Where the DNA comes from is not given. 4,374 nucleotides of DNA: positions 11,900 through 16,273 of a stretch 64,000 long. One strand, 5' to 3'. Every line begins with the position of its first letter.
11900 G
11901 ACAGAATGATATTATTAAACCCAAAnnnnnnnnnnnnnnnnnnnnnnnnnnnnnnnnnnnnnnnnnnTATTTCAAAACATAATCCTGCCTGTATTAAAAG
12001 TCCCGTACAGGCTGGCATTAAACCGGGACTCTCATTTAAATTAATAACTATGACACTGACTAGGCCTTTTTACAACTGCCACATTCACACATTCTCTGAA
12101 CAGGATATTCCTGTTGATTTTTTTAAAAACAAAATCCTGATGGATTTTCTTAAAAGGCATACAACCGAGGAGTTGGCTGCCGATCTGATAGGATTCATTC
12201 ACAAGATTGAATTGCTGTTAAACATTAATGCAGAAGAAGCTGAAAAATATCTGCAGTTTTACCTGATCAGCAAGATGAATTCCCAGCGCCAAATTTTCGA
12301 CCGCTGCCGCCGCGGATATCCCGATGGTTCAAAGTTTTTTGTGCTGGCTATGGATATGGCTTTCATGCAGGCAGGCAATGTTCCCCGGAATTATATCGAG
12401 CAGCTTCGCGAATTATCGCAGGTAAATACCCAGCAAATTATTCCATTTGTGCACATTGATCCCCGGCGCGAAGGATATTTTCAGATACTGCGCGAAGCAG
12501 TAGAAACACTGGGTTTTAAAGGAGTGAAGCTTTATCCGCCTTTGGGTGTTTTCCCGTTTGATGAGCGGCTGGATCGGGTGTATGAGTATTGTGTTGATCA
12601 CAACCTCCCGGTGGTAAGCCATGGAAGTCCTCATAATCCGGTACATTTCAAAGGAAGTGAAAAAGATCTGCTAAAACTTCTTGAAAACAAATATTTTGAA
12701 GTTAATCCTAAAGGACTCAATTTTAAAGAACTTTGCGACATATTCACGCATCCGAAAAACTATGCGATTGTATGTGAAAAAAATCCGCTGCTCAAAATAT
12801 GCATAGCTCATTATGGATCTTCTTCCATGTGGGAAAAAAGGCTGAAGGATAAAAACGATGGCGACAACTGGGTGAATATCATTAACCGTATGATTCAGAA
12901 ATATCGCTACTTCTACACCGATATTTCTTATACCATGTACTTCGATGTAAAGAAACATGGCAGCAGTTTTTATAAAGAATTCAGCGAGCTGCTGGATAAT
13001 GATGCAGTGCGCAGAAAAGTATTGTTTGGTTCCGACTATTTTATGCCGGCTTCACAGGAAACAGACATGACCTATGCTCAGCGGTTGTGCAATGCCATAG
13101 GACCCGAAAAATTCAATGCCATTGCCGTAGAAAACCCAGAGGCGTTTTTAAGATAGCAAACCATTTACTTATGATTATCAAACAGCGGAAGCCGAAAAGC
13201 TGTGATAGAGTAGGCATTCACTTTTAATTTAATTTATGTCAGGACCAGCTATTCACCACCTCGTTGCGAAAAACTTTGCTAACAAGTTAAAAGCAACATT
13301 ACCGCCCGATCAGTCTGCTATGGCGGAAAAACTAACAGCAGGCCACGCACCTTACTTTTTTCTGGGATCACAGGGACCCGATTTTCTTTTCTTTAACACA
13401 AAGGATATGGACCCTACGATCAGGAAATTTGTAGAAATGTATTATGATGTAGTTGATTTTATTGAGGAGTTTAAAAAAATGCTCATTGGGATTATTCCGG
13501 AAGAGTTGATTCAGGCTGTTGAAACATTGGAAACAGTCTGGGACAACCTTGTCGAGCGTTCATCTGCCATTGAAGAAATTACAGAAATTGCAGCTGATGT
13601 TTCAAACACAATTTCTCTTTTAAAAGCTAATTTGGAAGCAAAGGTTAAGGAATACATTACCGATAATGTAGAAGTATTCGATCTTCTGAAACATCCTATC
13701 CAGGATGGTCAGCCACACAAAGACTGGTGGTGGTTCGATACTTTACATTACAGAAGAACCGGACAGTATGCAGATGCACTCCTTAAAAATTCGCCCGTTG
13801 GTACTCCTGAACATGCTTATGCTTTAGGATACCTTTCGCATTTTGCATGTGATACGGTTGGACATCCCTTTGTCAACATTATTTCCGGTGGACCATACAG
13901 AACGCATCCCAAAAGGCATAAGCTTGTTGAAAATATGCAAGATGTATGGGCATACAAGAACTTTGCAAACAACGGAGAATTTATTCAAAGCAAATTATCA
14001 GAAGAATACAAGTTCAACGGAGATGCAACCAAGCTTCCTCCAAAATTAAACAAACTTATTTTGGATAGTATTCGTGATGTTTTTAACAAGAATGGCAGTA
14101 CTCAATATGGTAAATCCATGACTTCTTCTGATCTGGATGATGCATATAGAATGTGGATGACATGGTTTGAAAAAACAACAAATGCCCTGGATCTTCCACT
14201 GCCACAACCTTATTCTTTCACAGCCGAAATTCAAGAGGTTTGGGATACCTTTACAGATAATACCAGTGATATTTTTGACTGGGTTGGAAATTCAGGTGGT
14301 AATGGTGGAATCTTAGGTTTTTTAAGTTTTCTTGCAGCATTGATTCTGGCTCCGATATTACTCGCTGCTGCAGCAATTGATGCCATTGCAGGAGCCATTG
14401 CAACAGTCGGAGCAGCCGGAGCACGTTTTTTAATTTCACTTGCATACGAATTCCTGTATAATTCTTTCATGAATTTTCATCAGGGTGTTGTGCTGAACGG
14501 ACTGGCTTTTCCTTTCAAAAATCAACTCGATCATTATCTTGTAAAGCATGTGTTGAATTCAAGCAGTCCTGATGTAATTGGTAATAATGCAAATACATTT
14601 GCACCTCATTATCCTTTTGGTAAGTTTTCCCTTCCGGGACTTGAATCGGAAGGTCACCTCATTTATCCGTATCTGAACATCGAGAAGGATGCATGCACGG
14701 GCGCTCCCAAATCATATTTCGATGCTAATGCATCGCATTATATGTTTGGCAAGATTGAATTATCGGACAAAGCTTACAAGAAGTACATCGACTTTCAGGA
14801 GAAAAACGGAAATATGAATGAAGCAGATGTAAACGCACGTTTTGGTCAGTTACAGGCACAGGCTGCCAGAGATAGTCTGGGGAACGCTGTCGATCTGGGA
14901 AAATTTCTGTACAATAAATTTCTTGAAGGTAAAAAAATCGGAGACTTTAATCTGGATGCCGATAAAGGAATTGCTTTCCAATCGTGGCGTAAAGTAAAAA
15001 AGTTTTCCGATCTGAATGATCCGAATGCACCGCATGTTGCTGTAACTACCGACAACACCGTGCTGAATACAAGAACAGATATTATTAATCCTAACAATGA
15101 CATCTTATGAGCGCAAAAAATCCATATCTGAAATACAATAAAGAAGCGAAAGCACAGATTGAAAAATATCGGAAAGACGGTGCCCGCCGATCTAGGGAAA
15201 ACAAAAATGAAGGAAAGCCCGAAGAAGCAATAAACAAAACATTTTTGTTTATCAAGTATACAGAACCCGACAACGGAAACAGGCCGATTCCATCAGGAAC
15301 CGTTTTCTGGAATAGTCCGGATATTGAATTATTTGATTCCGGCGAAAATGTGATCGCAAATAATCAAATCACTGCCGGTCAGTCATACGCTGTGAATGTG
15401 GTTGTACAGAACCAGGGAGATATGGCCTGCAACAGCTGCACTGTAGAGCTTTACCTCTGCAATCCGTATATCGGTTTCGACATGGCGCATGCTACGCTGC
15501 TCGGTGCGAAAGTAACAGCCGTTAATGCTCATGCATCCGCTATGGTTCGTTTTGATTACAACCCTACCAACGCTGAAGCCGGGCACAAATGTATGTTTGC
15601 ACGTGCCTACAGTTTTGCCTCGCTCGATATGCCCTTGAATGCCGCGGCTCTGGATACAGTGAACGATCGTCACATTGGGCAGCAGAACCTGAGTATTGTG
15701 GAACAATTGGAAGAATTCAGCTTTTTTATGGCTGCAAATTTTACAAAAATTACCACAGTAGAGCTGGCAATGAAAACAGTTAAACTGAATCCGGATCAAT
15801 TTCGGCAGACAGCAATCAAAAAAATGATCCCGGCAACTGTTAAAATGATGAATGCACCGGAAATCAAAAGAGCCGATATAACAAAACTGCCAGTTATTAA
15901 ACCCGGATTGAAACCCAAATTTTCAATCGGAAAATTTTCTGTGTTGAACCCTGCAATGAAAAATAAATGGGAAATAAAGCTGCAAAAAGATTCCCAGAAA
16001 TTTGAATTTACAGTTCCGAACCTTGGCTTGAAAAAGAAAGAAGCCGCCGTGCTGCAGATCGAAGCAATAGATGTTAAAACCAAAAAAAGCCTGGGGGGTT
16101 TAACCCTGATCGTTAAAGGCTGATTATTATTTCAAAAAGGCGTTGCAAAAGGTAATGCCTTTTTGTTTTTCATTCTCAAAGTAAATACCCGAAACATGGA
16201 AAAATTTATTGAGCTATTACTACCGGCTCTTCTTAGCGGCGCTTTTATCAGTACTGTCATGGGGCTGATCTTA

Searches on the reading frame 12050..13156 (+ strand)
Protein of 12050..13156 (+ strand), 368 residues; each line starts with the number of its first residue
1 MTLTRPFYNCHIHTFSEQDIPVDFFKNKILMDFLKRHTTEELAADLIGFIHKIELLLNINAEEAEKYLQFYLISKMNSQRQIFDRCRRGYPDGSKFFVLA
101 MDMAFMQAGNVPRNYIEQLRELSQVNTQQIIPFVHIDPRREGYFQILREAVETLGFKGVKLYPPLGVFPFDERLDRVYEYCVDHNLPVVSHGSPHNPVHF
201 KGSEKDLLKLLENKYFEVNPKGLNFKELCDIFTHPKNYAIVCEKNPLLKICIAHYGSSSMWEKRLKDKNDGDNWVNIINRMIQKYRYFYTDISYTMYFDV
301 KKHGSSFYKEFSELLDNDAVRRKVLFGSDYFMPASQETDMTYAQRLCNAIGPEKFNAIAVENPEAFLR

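Call 15: search_protein_families(library=pfam, proteins=[window:12050-13156:+], max_evalue=0.01)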
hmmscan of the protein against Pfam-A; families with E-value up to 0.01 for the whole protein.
window:12050-13156:+ (368 aa): 1 family
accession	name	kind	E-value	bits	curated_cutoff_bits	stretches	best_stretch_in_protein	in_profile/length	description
PF04909.20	Amidohydro_2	-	9.1e-19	68.7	26.4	1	123-368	73-288/289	Amidohydrolase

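Call 37: find_homologous_proteins(query=window:12050-13156:+, max_evalue=1e-20)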
Query window:12050-13156:+ (368 aa): 670 proteins with E <= 1e-20 among 2596 candidates; the best 120 are listed.
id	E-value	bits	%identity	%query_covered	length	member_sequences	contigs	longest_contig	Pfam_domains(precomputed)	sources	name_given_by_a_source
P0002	1.1e-253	859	100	100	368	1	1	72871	PF04909.21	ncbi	ncbi:MAG: amidohydrolase family protein [Bacteroidota bacterium]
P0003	4.0e-180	617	71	100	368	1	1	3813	PF04909.21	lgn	-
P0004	2.6e-159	548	64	99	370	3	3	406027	PF04909.21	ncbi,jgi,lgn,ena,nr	ncbi:MAG: hypothetical protein CVU11_06175 [Bacteroidetes bacterium HGW-Bacteroidetes-6]|jgi:predict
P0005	2.6e-146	506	59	98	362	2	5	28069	PF04909.21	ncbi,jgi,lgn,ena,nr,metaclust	ncbi:MAG: hypothetical protein A2W93_08410 [Bacteroidetes bacterium GWF2_43_63]|nr:MAG: hypothetical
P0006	9.6e-145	500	59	98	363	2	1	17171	PF04909.21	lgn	-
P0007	9.6e-142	491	60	98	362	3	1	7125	PF04909.21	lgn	-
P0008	8.3e-140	484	57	98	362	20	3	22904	PF04909.21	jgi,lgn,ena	-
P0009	2.5e-119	417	52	98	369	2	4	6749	PF04909.21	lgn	-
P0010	3.6e-115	403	52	99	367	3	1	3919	PF04909.21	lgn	-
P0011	2.0e-113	397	50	100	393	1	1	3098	PF04909.21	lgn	-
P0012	3.1e-96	341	46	98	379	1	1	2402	PF04909.21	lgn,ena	-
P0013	4.0e-96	340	46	98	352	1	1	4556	PF04909.21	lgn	-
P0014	1.4e-95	339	45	98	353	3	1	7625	PF04909.21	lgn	-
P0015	1.6e-95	338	45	98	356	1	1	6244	PF04909.21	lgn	-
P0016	1.4e-94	335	43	98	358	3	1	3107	PF04909.21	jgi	-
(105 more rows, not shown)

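Call 38: find_encoding_contigs(protein=P0004, flank=10000, max_places=5)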
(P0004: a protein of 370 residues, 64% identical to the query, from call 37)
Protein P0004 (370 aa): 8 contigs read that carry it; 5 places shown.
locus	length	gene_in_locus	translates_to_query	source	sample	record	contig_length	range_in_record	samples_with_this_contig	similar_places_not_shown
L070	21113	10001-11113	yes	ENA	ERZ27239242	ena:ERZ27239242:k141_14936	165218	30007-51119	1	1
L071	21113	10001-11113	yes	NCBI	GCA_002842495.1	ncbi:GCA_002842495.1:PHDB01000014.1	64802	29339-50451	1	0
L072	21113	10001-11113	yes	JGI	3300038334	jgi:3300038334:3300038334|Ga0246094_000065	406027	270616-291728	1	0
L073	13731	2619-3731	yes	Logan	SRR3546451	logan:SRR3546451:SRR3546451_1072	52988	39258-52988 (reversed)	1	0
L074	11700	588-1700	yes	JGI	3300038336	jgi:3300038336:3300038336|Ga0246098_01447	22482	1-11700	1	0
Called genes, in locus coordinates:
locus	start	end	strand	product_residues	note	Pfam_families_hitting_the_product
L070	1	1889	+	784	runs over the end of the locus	PF26766:Choice_anch_L, PF19081:Ig_7 (weak), PF18911:PKD_4 (weak), PF13585:CHU_C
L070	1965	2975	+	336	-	PF00044:Gp_dh_N, PF02800:Gp_dh_C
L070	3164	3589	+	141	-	PF01242:PTPS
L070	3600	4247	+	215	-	PF01227:GTP_cyclohydroI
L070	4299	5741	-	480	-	PF01554:MatE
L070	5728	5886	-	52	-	-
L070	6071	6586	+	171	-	-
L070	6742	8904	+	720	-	PF10459:Peptidase_S46, PF00089:Trypsin (faint), PF13365:Trypsin_2 (faint)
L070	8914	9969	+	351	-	PF01168:Ala_racemase_N, PF14031:D-ser_dehydrat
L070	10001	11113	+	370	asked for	PF04909:Amidohydro_2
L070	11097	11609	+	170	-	-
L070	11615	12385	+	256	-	PF14099:Polysacc_lyase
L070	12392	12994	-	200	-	PF01351:RNase_HII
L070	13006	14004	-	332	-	-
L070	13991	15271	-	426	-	PF02844:GARS_N, PF01071:GARS_A, PF02655:ATP-grasp_3 (weak), PF02222:ATP-grasp (weak), PF02843:GARS_C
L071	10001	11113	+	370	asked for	PF04909:Amidohydro_2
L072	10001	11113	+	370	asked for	PF04909:Amidohydro_2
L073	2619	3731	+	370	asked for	PF04909:Amidohydro_2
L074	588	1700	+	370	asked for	PF04909:Amidohydro_2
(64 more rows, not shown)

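Call 39: find_encoding_contigs(protein=P0003, flank=10000, max_places=5)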
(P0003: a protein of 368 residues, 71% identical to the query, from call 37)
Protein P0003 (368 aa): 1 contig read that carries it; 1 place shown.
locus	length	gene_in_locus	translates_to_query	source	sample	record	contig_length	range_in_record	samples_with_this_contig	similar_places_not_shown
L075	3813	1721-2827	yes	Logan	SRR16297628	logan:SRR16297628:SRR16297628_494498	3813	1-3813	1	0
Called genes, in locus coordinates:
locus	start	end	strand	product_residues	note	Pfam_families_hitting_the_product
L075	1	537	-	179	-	?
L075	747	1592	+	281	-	-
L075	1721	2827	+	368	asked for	PF04909:Amidohydro_2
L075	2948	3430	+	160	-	-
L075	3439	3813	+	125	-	?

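Call 40: find_encoding_contigs(protein=P0005, flank=10000, max_places=5)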
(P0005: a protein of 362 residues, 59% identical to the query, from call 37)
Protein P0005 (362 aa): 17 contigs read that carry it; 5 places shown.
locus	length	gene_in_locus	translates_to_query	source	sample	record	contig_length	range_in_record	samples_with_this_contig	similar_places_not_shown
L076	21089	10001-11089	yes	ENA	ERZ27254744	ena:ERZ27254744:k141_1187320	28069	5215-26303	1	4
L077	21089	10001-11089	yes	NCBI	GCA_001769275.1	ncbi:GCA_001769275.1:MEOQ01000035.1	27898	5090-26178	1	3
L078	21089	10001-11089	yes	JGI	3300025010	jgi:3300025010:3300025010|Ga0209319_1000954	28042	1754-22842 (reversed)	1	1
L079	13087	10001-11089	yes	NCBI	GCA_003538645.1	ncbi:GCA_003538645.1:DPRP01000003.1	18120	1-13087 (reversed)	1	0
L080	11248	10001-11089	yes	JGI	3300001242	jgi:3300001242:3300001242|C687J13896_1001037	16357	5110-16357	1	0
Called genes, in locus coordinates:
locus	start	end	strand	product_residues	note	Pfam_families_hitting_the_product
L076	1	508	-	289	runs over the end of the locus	PF11751:PorP_SprF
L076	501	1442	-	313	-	PF11751:PorP_SprF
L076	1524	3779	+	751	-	PF10459:Peptidase_S46, PF13365:Trypsin_2 (faint)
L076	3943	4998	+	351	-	PF01168:Ala_racemase_N, PF14031:D-ser_dehydrat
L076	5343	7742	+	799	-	PF00629:MAM, PF00431:CUB, PF18962:Por_Secre_tail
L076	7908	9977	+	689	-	PF04397:LytTR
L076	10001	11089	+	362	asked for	PF04909:Amidohydro_2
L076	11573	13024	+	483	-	PF18962:Por_Secre_tail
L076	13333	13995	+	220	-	-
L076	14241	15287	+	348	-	PF12838:Fer4_7 (faint), PF14697:Fer4_21 (faint), PF12797:Fer4_2 (faint), PF12837:Fer4_6 (faint), PF13237:Fer4_10 (weak), PF00037:Fer4 (faint), PF13187:Fer4_9 (weak), PF00881:Nitroreductase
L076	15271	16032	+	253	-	PF00753:Lactamase_B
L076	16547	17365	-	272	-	PF02535:Zip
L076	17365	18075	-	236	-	-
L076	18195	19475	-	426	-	PF00696:AA_kinase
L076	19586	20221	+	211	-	PF00485:PRK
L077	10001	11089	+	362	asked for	PF04909:Amidohydro_2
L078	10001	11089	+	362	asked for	PF04909:Amidohydro_2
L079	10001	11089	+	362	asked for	PF04909:Amidohydro_2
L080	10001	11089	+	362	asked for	PF04909:Amidohydro_2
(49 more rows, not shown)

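Call 76: find_encoding_contigs(protein=P0006, flank=10000, max_places=2)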
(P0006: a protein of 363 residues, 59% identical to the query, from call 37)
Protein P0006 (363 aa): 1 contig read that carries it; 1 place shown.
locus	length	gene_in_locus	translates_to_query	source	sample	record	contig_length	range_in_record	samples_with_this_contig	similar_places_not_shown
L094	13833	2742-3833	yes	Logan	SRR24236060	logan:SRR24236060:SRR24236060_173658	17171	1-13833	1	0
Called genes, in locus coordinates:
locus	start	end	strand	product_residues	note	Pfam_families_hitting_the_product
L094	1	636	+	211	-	?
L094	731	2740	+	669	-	PF04397:LytTR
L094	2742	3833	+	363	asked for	PF04909:Amidohydro_2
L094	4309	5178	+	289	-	PF17827:PrmC_N, PF05175:MTS, PF01170:UPF0020 (weak), PF13847:Methyltransf_31, PF08241:Methyltransf_11 (faint), PF08242:Methyltransf_12 (faint), PF13649:Methyltransf_25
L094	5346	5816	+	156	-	-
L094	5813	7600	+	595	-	PF21471:Reelin_subrepeat-B, PF00801:PKD, PF18911:PKD_4, PF13585:CHU_C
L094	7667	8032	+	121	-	-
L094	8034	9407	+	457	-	PF01225:Mur_ligase, PF08245:Mur_ligase_M, PF02875:Mur_ligase_C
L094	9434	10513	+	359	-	PF15780:ASH (faint), PF07610:DUF1573, PF22544:HYDIN_VesB_CFA65-like_Ig, PF07610:DUF1573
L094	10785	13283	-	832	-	PF08245:Mur_ligase_M, PF02875:Mur_ligase_C (faint), PF01168:Ala_racemase_N, PF00842:Ala_racemase_C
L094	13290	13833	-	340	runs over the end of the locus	PF04166:PdxA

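Call 77: find_encoding_contigs(protein=P0008, flank=10000, max_places=2)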
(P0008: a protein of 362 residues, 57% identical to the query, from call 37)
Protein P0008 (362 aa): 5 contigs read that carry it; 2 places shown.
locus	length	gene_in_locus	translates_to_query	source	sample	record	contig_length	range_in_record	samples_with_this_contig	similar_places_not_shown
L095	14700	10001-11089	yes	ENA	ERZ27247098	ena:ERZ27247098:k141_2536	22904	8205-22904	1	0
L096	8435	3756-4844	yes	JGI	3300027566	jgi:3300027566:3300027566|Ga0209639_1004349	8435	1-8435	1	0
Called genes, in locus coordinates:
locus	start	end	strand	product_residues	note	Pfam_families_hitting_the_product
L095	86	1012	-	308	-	PF11751:PorP_SprF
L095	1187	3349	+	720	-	PF10459:Peptidase_S46, PF00089:Trypsin (faint), PF13365:Trypsin_2 (faint)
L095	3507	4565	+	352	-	PF01168:Ala_racemase_N, PF14031:D-ser_dehydrat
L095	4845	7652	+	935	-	PF23759:GBD_T9SS_assoc (weak)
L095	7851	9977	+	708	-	PF04397:LytTR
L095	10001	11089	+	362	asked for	PF04909:Amidohydro_2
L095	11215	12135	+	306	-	PF12838:Fer4_7 (faint), PF00037:Fer4 (faint), PF12797:Fer4_2 (faint), PF12837:Fer4_6 (faint), PF13187:Fer4_9 (weak), PF13237:Fer4_10, PF13484:Fer4_16 (faint), PF00881:Nitroreductase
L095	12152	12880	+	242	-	PF00753:Lactamase_B (weak)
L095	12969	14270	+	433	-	PF18962:Por_Secre_tail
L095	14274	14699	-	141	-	?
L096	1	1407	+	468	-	?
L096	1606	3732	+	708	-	PF04397:LytTR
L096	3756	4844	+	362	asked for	PF04909:Amidohydro_2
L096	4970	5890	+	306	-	PF12838:Fer4_7 (faint), PF00037:Fer4 (faint), PF12797:Fer4_2 (faint), PF12837:Fer4_6 (faint), PF13187:Fer4_9 (weak), PF13237:Fer4_10, PF13484:Fer4_16 (faint), PF00881:Nitroreductase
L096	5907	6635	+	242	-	PF00753:Lactamase_B (weak)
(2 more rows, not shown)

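Call 78: find_encoding_contigs(protein=P0007, flank=10000, max_places=2)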
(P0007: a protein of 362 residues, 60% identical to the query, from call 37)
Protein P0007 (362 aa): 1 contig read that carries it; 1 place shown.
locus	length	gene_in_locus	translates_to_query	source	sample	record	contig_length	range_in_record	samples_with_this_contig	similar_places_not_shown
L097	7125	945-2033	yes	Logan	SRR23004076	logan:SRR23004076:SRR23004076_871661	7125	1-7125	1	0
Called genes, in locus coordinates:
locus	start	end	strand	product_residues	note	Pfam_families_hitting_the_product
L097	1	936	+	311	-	?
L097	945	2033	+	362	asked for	PF04909:Amidohydro_2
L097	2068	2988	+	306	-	PF12838:Fer4_7 (faint), PF00037:Fer4 (faint), PF12797:Fer4_2 (faint), PF12837:Fer4_6 (faint), PF13187:Fer4_9 (faint), PF13237:Fer4_10 (weak), PF00881:Nitroreductase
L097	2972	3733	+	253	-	PF00753:Lactamase_B (faint)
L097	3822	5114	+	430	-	PF18962:Por_Secre_tail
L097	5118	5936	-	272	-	PF02535:Zip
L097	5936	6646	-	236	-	-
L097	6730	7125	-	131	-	?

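Call 88: find_encoding_contigs(protein=P0002, flank=10000, max_places=4)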
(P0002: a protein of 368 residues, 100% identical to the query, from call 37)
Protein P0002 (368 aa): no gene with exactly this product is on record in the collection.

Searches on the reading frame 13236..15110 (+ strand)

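Call 15: search_protein_families(library=pfam, proteins=[window:13236-15110:+], max_evalue=0.01)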
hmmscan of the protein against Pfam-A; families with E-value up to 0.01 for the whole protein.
window:13236-15110:+ (624 aa): 1 family
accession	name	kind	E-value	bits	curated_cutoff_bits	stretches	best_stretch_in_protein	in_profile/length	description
PF00882.24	Zn_dep_PLPC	-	9.1e-09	35.9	26.8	1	166-271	40-149/167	Zinc dependent phospholipase C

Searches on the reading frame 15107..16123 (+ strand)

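Call 15: search_protein_families(library=pfam, proteins=[window:15107-16123:+], max_evalue=0.01)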
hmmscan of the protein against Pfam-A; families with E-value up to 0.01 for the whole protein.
window:15107-16123:+ (338 aa): 1 family
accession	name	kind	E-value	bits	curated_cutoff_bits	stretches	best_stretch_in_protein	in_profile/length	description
PF07705.17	CARDB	-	8.3e-05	23.2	22.7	1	80-153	7-71/101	CARDB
